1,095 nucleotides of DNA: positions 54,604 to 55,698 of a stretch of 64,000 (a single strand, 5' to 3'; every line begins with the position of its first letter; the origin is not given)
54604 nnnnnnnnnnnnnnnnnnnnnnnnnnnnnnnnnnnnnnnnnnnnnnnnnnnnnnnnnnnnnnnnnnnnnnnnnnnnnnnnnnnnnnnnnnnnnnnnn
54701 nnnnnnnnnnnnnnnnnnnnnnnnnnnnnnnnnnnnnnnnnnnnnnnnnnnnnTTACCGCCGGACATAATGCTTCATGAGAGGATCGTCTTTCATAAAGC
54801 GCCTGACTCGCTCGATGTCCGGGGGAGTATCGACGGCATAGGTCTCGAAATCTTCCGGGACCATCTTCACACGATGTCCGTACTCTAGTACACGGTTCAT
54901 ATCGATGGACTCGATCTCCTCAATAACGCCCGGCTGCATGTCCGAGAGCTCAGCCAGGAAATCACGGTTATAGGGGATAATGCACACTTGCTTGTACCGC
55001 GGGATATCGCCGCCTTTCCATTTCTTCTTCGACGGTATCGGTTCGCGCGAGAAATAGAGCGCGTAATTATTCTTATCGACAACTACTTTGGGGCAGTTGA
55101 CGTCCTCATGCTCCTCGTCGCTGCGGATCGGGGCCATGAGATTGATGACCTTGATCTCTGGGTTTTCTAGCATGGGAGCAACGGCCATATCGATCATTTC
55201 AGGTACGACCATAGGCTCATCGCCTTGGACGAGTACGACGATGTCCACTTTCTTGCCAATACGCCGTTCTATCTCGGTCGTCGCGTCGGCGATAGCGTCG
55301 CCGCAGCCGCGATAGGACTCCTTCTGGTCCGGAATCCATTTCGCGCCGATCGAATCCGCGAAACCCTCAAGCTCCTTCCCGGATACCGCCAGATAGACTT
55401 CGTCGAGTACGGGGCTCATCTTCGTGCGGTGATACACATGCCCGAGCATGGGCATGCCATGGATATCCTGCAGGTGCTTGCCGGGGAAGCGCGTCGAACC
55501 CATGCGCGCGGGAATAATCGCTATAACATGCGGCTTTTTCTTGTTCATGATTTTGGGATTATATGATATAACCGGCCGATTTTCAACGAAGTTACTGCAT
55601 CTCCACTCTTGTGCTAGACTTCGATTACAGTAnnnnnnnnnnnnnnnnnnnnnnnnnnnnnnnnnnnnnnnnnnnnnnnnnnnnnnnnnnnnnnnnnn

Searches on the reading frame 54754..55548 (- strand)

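Call 68: search_protein_families(library=pfam, proteins=[window:54754-55548:-], max_evalue=0.00001)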
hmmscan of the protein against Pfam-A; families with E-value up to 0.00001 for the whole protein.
window:54754-55548:- (264 aa): 2 families
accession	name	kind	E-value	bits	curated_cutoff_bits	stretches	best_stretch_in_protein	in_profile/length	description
PF02348.25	CTP_transf_3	-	4e-36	125.3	22.6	1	9-225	1-215/217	Cytidylyltransferase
PF12804.13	NTP_transf_3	-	5.7e-09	36.8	27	1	15-126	11-111/160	MobA-like NTP transferase domain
